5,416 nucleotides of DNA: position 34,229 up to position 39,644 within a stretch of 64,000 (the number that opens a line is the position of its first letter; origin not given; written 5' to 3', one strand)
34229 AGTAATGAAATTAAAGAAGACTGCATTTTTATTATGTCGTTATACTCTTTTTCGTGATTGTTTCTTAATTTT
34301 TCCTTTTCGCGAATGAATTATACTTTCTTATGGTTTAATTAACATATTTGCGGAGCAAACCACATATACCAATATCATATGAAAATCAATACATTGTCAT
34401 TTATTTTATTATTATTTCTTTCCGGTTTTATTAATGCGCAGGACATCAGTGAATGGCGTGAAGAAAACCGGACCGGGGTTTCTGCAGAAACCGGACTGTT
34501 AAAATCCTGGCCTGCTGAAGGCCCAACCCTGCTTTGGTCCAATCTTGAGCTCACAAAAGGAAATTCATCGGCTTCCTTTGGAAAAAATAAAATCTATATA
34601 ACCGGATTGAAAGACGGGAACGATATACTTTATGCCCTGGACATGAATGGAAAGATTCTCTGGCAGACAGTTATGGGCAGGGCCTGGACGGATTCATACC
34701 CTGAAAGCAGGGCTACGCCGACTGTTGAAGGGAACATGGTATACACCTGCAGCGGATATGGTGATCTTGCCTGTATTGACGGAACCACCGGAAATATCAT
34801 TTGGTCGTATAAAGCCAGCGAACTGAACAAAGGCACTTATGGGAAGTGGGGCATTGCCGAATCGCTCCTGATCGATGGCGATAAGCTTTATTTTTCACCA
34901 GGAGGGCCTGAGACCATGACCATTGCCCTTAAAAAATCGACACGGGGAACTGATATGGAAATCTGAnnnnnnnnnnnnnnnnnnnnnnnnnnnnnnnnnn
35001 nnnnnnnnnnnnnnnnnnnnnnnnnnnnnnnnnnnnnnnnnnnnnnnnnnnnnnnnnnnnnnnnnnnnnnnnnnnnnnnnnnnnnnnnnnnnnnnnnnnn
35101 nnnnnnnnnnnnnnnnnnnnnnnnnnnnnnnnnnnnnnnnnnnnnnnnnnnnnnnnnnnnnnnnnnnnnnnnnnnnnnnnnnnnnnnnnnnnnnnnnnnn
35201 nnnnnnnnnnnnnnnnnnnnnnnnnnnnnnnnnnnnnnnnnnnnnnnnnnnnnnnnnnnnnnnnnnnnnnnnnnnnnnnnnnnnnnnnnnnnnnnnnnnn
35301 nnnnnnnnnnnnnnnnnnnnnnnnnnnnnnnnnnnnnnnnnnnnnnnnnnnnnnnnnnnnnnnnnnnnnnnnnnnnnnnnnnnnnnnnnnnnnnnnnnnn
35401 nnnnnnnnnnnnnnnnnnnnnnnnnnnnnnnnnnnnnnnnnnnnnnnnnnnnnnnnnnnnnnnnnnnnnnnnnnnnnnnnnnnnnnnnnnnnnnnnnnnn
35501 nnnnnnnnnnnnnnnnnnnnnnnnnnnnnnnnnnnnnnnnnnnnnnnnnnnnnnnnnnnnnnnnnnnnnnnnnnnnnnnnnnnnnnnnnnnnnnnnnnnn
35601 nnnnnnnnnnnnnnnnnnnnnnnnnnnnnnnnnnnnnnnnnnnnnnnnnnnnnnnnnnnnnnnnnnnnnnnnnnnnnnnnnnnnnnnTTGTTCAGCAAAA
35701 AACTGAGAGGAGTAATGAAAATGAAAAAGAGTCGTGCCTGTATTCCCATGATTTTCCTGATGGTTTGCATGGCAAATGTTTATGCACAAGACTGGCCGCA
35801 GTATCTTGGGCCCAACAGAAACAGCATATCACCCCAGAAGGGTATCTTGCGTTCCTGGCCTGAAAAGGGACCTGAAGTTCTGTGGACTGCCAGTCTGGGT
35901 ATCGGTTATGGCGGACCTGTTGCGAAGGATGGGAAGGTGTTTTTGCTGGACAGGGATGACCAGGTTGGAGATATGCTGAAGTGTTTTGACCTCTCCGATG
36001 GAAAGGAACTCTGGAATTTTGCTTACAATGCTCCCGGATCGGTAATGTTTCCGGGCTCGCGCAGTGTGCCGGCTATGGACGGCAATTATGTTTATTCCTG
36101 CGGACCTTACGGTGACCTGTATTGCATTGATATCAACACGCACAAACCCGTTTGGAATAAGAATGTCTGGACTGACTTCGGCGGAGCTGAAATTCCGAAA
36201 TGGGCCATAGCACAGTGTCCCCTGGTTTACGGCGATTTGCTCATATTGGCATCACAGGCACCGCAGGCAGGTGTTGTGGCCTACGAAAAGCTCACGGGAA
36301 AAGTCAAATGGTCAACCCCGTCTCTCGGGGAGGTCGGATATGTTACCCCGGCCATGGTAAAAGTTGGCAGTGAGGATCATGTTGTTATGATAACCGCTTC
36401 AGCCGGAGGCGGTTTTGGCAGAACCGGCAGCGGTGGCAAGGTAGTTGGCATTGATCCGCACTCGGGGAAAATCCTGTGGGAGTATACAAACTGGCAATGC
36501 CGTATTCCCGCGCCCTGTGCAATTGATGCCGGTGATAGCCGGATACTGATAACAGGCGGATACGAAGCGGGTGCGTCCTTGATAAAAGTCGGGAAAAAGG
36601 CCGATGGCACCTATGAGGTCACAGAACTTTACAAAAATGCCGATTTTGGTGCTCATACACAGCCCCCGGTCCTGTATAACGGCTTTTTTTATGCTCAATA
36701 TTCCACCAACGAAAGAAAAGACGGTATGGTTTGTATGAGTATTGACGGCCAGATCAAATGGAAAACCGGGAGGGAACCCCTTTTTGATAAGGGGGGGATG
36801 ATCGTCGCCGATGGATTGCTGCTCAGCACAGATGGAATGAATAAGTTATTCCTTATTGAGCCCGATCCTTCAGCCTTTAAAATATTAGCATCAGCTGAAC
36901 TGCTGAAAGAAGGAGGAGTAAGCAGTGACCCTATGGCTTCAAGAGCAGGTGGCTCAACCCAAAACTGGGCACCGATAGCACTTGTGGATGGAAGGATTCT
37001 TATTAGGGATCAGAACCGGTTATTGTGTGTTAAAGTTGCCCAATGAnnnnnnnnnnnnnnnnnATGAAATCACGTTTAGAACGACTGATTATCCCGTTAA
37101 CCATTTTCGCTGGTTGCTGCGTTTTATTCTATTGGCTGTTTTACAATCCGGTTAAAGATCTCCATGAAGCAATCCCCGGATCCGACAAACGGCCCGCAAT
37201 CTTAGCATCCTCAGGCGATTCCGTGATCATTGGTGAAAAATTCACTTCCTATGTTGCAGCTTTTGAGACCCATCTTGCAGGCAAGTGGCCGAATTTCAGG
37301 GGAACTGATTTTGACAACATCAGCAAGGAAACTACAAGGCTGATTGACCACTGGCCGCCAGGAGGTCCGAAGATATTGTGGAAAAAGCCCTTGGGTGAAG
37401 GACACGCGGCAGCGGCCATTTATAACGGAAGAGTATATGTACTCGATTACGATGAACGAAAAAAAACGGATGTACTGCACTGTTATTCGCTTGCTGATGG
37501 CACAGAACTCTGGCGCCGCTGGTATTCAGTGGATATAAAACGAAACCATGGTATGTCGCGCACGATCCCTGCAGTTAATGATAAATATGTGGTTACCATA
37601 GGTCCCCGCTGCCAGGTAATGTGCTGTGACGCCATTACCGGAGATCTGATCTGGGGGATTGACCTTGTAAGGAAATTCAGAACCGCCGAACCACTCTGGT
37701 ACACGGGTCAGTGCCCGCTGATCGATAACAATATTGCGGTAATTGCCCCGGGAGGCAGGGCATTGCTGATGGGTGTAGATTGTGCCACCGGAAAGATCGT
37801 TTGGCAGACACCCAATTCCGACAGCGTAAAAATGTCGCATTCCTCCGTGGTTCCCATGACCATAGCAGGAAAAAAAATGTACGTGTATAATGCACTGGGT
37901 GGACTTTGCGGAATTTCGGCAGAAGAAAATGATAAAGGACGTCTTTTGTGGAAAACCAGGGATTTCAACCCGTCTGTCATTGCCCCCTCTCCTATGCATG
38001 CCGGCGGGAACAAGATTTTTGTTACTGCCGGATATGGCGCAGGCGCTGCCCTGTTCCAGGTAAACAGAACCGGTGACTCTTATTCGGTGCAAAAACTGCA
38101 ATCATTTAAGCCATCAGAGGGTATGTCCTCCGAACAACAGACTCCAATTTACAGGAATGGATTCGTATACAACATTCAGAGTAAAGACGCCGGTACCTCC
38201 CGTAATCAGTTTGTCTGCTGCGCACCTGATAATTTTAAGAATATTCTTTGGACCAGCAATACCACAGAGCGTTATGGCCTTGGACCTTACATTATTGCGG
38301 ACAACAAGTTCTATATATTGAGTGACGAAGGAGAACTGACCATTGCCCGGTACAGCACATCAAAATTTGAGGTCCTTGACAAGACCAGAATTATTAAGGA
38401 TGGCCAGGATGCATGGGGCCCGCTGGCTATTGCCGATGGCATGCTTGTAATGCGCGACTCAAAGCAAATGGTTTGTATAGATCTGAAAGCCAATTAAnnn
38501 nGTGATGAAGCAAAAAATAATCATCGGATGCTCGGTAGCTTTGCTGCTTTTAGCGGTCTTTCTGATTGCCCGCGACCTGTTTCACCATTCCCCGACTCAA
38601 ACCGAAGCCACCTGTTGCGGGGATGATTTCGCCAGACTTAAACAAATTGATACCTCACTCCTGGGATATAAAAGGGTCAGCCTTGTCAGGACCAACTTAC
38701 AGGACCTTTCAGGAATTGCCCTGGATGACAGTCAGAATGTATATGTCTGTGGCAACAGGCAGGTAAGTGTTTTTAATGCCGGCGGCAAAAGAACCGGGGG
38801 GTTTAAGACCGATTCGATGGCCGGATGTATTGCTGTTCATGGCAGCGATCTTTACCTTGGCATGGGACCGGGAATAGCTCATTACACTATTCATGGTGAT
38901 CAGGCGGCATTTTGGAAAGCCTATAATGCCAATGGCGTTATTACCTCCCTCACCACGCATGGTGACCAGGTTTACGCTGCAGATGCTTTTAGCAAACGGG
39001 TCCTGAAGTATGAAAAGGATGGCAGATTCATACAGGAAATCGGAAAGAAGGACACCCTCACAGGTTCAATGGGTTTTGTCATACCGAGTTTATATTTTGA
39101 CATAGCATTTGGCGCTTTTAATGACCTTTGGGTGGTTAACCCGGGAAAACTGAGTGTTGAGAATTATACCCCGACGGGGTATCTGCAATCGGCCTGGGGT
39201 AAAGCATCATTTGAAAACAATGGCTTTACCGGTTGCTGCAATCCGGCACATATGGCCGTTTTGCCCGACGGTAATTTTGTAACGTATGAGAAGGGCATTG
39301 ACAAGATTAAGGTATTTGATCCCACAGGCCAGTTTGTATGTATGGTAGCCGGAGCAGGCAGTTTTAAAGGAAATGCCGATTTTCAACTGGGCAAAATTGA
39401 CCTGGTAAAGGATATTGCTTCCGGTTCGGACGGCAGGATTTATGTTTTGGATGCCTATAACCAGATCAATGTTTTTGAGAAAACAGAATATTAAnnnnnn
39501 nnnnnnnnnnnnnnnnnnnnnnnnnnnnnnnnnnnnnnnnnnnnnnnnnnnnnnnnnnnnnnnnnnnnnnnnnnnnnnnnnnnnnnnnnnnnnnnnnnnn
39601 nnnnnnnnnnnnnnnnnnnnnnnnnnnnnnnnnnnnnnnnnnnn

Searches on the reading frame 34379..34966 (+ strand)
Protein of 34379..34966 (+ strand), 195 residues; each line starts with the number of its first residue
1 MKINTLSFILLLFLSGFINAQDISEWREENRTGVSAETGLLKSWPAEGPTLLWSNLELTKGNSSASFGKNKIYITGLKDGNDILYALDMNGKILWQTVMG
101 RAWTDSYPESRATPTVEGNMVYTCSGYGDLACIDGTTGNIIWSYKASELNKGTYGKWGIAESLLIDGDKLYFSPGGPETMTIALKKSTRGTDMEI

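Call 62: search_protein_families(library=pfam, proteins=[window:34379-34966:+], max_evalue=0.00001)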
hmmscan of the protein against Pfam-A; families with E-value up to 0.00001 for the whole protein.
window:34379-34966:+ (195 aa): 1 family
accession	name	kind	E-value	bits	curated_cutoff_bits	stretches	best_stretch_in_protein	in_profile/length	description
PF13360.13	PQQ_2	-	1.1e-17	64.9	27.6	2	82-172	3-78/233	Outer membrane protein assembly factor BamB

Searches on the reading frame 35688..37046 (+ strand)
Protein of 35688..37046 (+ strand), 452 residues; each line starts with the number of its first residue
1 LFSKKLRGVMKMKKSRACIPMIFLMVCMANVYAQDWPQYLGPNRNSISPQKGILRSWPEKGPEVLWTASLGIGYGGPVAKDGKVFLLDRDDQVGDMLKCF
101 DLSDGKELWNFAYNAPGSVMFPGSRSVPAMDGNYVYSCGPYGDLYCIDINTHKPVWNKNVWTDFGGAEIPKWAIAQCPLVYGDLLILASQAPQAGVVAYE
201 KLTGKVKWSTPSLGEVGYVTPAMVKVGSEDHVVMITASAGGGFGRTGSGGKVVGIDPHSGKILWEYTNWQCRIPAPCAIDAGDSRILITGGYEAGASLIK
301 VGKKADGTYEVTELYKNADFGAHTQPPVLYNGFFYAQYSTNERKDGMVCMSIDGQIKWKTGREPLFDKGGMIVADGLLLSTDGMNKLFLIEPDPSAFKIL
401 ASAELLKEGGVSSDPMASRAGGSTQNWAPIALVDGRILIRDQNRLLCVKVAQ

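Call 7: search_protein_families(library=pfam, proteins=[window:35688-37046:+], max_evalue=0.01)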
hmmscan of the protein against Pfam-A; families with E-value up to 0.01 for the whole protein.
window:35688-37046:+ (452 aa): 3 families
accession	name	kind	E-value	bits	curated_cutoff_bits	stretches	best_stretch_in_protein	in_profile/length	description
PF13360.13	PQQ_2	-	2.6e-21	76.8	27.6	1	97-267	5-145/233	Outer membrane protein assembly factor BamB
PF01011.28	PQQ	-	9.5e-07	28.3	26.7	0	138-210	493-574/595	Glucose/ethanol/alcohol dehydrogenase, beta-propeller domain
PF13570.13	Beta-prop_ACSF4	-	1.1e-05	25.5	133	1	97-266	31-171/329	Beta-alanine-activating enzyme, beta-propeller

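Call 8: search_protein_families(library=ncbifam, proteins=[window:35688-37046:+], max_evalue=0.001)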
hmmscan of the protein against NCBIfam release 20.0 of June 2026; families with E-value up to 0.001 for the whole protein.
window:35688-37046:+ (452 aa): 4 families
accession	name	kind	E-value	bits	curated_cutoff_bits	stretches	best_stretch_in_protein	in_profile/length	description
TIGR03300.1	assembly_YfgL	equivalog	6.2e-13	48.2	285.2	2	77-214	141-271/377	outer membrane protein assembly factor BamB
TIGR03075.1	PQQ_enz_alc_DH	subfamily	6.8e-09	34.9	480.05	1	109-266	51-197/530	PQQ-dependent dehydrogenase, methanol/ethanol family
NF008351.0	PRK11138.1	equivalog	5.1e-07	28.5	423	0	124-265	61-185/394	outer membrane protein assembly factor BamB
TIGR04528.1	acido_non_PQQ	subfamily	2.4e-06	26.6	650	1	98-216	70-188/493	acido-empty-quinoprotein group A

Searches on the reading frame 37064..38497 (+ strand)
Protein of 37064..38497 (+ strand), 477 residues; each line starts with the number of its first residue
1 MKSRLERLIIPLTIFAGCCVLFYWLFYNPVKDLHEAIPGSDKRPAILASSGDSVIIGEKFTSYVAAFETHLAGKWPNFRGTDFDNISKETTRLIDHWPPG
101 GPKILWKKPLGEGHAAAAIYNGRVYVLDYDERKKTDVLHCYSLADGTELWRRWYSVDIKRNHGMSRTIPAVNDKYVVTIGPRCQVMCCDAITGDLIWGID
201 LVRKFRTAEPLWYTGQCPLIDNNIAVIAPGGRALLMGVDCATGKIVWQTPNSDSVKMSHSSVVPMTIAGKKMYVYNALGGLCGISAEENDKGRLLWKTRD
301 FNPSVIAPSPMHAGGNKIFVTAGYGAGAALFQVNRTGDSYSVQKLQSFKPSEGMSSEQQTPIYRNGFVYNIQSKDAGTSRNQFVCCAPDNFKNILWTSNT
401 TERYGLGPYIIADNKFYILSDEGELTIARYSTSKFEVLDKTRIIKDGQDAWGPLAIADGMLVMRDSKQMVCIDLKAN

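Call 7: search_protein_families(library=pfam, proteins=[window:37064-38497:+], max_evalue=0.01)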
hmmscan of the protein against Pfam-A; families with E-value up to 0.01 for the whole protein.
window:37064-38497:+ (477 aa): 3 families
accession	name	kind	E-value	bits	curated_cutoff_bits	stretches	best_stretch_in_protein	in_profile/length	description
PF13360.13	PQQ_2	-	4.4e-24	85.8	27.6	2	137-336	4-189/233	Outer membrane protein assembly factor BamB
PF13570.13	Beta-prop_ACSF4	-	3.7e-06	27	133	1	174-430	19-243/329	Beta-alanine-activating enzyme, beta-propeller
PF03478.24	Beta-prop_KIB1-4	-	0.0015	18.6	27.4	0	242-346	99-181/242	KIB1-4 beta-propeller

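Call 8: search_protein_families(library=ncbifam, proteins=[window:37064-38497:+], max_evalue=0.001)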
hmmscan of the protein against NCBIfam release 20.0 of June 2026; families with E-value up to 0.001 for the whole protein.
window:37064-38497:+ (477 aa): 3 families
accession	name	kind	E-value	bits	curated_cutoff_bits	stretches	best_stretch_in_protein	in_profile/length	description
TIGR03300.1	assembly_YfgL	equivalog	1.4e-06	27.2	285.2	0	218-299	141-217/377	outer membrane protein assembly factor BamB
TIGR03075.1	PQQ_enz_alc_DH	subfamily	5.4e-06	25.3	480.05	0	233-299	130-198/530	PQQ-dependent dehydrogenase, methanol/ethanol family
TIGR04528.1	acido_non_PQQ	subfamily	9e-06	24.7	650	0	232-322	400-483/493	acido-empty-quinoprotein group A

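Call 38: search_solved_structures(query=window:37064-38497:+, max_evalue=0.01)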
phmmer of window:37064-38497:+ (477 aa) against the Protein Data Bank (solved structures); distinct sequences matched with E-value up to 0.01: 1.
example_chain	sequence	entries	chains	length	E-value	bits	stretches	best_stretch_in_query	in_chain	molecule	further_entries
1kv9_A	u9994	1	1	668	7.1e-06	28.1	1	148-298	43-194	TYPE II QUINOHEMOPROTEIN ALCOHOL DEHYDROGENASE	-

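Call 49: find_homologous_proteins(query=window:37064-38497:+, max_evalue=1e-10)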
Query window:37064-38497:+ (477 aa): 6340 proteins with E <= 1e-10 among 8000 candidates; the best 120 are listed.
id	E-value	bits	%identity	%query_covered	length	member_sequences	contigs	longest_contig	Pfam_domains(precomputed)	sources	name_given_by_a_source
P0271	3.7e-297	1004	87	100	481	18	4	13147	PF13360.14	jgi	jgi:outer membrane protein assembly factor BamB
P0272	1.5e-280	949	82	100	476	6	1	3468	PF13360.14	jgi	jgi:outer membrane protein assembly factor BamB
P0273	2.9e-280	948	82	100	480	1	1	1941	PF13360.14,PF13570.14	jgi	jgi:outer membrane protein assembly factor BamB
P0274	6.1e-278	940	81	100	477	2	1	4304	PF13360.14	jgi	jgi:outer membrane protein assembly factor BamB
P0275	1.2e-270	916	78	100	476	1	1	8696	PF13360.14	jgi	jgi:outer membrane protein assembly factor BamB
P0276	1.9e-266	902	77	99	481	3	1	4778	PF13360.14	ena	-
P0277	7.6e-266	901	76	100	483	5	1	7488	PF13360.14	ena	-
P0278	5.4e-258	875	73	100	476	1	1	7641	PF13360.14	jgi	jgi:outer membrane protein assembly factor BamB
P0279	1.4e-257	873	75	100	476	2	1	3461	PF13360.14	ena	-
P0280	1.8e-257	873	75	100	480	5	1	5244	PF13360.14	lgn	-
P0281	3.5e-257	872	74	100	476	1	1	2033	PF13360.14,PF13570.14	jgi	jgi:outer membrane protein assembly factor BamB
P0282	5.1e-257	871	75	100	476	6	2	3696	PF13360.14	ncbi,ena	-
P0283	5.2e-257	871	74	100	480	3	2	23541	PF13360.14,PF13570.14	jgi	jgi:outer membrane protein assembly factor BamB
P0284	9.3e-256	867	74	100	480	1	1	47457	PF13360.14,PF13570.14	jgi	jgi:outer membrane protein assembly factor BamB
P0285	2.3e-255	866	74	100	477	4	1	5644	PF13360.14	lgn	-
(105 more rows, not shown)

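Call 86: predict_structure(alignment_id=A3)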
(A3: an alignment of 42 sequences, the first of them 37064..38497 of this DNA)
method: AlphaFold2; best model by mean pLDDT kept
length: 477 residues; sequences in the alignment: 42
mean_pLDDT: 86.9   pTM: 0.85
mean pLDDT of the five models: 86.9, 86.4, 85.1, 84.3, 83.7
residues with pLDDT >= 90: 292; 70-90: 133; 50-70: 29; < 50: 23
segments of 3 or more residues with pLDDT < 50: 29-50
pLDDT, mean of each block of 10 residues (from residue 1): 76 92 67 43 45 80 88 79 75 94 94 85 93 89 97 82 66 94 92 95 87 71 93 95 97 86 91 90 94 95 80 92 88 94 96 90 92 93 95 94 90 94 95 95 87 92 92 91
secondary structure, 60 per line:
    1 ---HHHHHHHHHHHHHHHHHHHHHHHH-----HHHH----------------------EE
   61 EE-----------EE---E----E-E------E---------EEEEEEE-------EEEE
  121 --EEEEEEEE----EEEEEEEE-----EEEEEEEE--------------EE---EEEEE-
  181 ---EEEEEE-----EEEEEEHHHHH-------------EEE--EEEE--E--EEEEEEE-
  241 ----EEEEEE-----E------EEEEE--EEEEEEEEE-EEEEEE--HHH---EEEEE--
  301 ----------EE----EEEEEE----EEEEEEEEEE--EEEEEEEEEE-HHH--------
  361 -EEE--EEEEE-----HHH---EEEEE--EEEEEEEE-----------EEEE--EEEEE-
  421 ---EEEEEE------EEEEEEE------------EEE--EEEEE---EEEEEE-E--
elements in order: H4-27 H33-36 E59-62 E103-109 E117-120 E123-130 E135-142 E148-155 E175-179 E184-189 E195-200 H201-205 E219-221 E224-227 E233-239 E245-250 E263-267 E270-278 E280-285 E294-298 E317-322 E327-336 E339-348 E362-364 E367-371 E383-387 E390-397 E409-412 E415-419 E424-429 E436-442 E455-457 E460-464 E468-473

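Call 88: fold_search(model_id=the predicted structure, library=pdb)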
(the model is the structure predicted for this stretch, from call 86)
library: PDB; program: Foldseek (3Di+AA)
matches with E <= 10: 1791; with E <= 0.001: 1311
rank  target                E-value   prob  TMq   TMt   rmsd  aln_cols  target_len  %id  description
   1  9co0_B                2.0e-18  1.00  0.56  0.75   7.0       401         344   16  CryoEM structure of BAM in complex with the PTB2 open-state inhibitor (in SMA nanodisc) (released 2024-12-25)
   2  9cnw_B                7.2e-18  1.00  0.56  0.74   5.9       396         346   15  CryoEM structure of the APO-BAM complex in DDM detergent (released 2024-12-25)
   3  9mgf_B                2.0e-17  1.00  0.56  0.71   6.1       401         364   15  beta-barrel assembly machine from Escherichia coli in a middle state of substrate assembly (released 2025-12-17)
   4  9a3d_MODEL_1_A        2.0e-17  1.00  0.56  0.66  11.4       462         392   14  Model of E. coli BamB by in-cell photo-crosslinking MS and deep learning (released 2023-02-24)
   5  8pz2_B                2.9e-17  1.00  0.54  0.68   7.1       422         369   15  Wait Complex: Lateral open BAM bound Extended SurA (released 2024-09-25)
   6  9cnx_B                3.3e-17  1.00  0.55  0.72   6.3       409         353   15  CryoEM structure of BAM in complex with the PTB1 closed-state inhibitor (in DDM detergent) (released 2024-12-25)
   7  8qpv_B                3.7e-17  1.00  0.54  0.70  10.8       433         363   15  Handover Complex: BAM bound OmpX and extended SurA (released 2024-09-25)
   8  3prw                  4.3e-17  1.00  0.56  0.73   6.3       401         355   16  Crystal structure of the lipoprotein BamB (released 2011-01-19)
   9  7tt2_B                4.3e-17  1.00  0.55  0.73   7.2       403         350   15  BamABCDE bound to substrate EspP class 3 (released 2022-03-30)
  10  7cqy_F                4.3e-17  1.00  0.58  0.61   6.0       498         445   15  Tetrathionate hydrolase from Acidithiobacillus ferrooxidans mutant - D325N (released 2021-01-27)
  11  3q54                  5.6e-17  1.00  0.54  0.71   6.7       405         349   15  Crystal structure of Escherichia coli BamB (released 2012-05-09)
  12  6lys_B                5.9e-17  1.00  0.54  0.71   7.6       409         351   15  Structure of the BAM complex (released 2021-01-13)
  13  9cnz_B                6.6e-17  1.00  0.54  0.72   5.9       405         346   16  Structure of BAM complexed with PTB2 ligand in detergent (released 2024-12-25)
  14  4hdj                  6.6e-17  1.00  0.51  0.66   6.3       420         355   14  Crystal Structure of BamB from Pseudomonas aeruginosa (released 2013-04-24)
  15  8qp5_B                7.4e-17  1.00  0.56  0.73   6.6       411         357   15  Release Complex: BAM bound EspP (SurA released) (released 2024-09-25)
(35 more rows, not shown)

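Call 89: search_solved_structures(query=A3, max_evalue=1, show_alignments=0)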
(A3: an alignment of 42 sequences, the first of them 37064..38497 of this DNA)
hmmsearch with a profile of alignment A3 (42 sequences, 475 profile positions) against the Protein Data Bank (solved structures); distinct sequences matched with E-value up to 1: 9.
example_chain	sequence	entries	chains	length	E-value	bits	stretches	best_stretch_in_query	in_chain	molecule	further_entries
7cqy_A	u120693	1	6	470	0.00014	23.9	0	91-214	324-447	Tetrathionate hydrolase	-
6l8a_A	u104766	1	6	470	0.00016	23.7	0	91-214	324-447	Tetrathionate hydrolase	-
6zcw_A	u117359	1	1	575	0.00026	23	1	167-297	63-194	Quinoprotein ethanol dehydrogenase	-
6zcv_A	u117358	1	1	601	0.0003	22.8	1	167-297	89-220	Quinoprotein ethanol dehydrogenase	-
1kv9_A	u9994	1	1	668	0.008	18.1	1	167-297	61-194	TYPE II QUINOHEMOPROTEIN ALCOHOL DEHYDROGENASE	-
4hdj_A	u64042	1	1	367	0.087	14.7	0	168-205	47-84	Outer membrane protein assembly factor BamB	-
9pxg_B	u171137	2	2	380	0.098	14.5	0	168-205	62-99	Outer membrane protein assembly factor BamB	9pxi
7o6z_A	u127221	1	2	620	0.52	12.1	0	174-248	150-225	Methanol dehydrogenase (Cytochrome c) subunit 1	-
1yiq_A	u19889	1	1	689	0.52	12.1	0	185-247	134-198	Quinohemoprotein alcohol dehydrogenase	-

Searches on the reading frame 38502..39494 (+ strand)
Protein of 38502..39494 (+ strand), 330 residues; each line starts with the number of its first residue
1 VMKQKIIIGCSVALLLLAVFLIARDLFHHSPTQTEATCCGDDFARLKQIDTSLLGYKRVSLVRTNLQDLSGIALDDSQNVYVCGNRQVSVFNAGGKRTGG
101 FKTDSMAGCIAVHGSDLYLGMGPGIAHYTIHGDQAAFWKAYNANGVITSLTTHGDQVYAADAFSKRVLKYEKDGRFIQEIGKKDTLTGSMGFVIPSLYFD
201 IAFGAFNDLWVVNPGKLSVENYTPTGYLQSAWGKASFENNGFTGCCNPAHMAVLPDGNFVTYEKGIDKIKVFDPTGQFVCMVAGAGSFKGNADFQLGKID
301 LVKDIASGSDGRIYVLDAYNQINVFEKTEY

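Call 7: search_protein_families(library=pfam, proteins=[window:38502-39494:+], max_evalue=0.01)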
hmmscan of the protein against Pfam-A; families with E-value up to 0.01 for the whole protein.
window:38502-39494:+ (330 aa): 3 families
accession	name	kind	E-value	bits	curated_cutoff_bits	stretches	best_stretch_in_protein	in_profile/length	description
PF01436.27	NHL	-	1.2e-05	25.5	20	0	304-320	6-22/28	NHL repeat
PF06268.19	Fascin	-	0.00058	20.4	23.1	1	127-200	35-107/108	Fascin domain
PF23743.1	Beta-prop_BBS7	-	0.0013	18.5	27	1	56-180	38-164/299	BBS7 beta-propeller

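Call 8: search_protein_families(library=ncbifam, proteins=[window:38502-39494:+], max_evalue=0.001)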
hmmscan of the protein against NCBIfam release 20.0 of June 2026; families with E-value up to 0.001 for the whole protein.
window:38502-39494:+ (330 aa): 1 family
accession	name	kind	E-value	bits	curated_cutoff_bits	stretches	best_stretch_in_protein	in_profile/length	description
NF035926.1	scyF_NHL_VPEP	equivalog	2.5e-10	40.1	350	1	154-327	113-275/376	scytonemin biosynthesis PEP-CTERM protein ScyF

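Call 39: search_solved_structures(query=window:38502-39494:+, max_evalue=0.1)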
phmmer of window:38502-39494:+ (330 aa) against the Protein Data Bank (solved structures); distinct sequences matched with E-value up to 0.1: 12.
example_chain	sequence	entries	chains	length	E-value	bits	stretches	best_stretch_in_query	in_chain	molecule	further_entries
6d69_A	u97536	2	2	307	2.2e-06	30.3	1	156-297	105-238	NHL Repeat Region of D. melanogaster Thin | Thin, isoform D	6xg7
8j72_A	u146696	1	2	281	7.4e-06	28.6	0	156-326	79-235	E3 ubiquitin-protein ligase TRIM71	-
7qrx_A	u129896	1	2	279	1.8e-05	27.3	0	156-327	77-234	E3 ubiquitin-protein ligase TRIM71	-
9jur_A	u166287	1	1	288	2.5e-05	26.9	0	156-326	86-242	E3 ubiquitin-protein ligase TRIM71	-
6fpt_A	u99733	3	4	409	0.00048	22.6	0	160-268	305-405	E3 ubiquitin-protein ligase TRIM71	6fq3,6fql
7qrw_A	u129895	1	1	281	0.0016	20.9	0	201-283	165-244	Isoform 4 of Tripartite motif-containing protein 3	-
7b2r_A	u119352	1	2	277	0.015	17.8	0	174-283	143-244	Tripartite motif-containing protein 2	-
7b96_A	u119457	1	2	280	0.015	17.7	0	171-283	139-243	Isoform 2 of Tripartite motif-containing protein 2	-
7qrv_A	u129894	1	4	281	0.015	17.7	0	171-283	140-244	Tripartite motif-containing protein 2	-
7t6x_H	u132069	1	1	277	0.061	15.7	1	217-297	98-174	AR4A Fab, heavy chain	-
9ifo_A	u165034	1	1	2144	0.064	15.7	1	201-320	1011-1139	Teneurin-Like Protein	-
8fsj_C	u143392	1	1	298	0.068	15.6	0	217-297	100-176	AR4A heavy chain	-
